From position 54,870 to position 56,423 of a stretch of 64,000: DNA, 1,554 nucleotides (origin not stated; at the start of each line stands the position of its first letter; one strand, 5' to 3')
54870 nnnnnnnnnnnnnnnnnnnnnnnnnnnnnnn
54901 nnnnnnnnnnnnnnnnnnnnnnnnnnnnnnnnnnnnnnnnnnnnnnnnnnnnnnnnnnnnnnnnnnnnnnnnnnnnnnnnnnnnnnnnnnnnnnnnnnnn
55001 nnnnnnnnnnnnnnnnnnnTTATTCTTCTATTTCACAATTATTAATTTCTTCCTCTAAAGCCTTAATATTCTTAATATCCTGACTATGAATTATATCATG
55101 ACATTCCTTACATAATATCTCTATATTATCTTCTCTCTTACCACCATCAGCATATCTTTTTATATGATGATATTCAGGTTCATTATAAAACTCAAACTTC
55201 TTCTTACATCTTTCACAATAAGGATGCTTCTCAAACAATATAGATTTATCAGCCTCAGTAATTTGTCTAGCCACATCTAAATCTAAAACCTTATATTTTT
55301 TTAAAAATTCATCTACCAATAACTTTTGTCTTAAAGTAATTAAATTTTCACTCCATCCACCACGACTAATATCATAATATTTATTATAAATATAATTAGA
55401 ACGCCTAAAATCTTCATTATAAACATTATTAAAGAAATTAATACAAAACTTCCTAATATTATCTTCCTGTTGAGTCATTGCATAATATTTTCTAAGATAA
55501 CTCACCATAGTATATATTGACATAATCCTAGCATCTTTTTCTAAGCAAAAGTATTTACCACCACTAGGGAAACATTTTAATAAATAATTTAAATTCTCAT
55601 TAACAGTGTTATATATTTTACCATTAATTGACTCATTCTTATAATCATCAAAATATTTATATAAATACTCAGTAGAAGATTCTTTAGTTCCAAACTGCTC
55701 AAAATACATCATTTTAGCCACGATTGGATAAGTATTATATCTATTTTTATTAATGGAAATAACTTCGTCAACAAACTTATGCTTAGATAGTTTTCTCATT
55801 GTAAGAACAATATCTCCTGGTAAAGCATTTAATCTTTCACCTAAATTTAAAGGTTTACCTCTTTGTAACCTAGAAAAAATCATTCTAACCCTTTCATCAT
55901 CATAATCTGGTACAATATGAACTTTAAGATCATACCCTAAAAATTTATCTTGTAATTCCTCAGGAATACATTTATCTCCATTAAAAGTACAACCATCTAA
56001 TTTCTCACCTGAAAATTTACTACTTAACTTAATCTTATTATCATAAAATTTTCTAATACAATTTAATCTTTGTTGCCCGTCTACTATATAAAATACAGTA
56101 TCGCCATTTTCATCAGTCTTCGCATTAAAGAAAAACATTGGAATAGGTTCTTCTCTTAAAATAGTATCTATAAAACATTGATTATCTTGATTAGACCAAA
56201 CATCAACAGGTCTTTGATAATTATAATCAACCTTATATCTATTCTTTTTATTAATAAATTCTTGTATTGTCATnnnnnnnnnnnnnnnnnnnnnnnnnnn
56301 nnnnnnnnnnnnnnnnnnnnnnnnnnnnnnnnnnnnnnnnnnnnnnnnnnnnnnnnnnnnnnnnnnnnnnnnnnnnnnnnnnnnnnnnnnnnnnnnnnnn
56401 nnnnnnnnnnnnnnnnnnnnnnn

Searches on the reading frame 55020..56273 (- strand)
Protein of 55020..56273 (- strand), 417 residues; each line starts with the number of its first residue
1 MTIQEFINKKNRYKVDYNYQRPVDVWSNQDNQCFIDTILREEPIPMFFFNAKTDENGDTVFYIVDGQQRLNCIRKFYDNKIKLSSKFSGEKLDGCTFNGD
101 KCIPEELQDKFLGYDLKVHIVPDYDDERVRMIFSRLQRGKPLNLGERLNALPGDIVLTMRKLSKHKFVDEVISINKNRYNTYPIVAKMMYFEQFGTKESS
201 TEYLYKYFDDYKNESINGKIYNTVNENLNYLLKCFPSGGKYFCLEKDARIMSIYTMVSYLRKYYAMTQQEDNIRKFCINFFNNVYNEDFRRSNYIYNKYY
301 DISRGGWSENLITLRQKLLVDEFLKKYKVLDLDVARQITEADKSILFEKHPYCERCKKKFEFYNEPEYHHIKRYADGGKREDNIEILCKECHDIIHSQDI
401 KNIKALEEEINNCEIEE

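Call 24: search_protein_families(library=pfam, proteins=[window:55020-56273:-], max_evalue=0.001)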
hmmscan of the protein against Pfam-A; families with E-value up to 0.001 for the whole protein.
window:55020-56273:- (417 aa): 2 families
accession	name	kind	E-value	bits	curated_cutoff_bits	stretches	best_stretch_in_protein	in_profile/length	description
PF03235.19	GmrSD_N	-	1e-09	39.3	33.2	1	3-226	1-183/199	GmrSD restriction endonuclease, N-terminal domain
PF01844.29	HNH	-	4.1e-09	36.9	21.4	1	353-397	1-46/47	HNH endonuclease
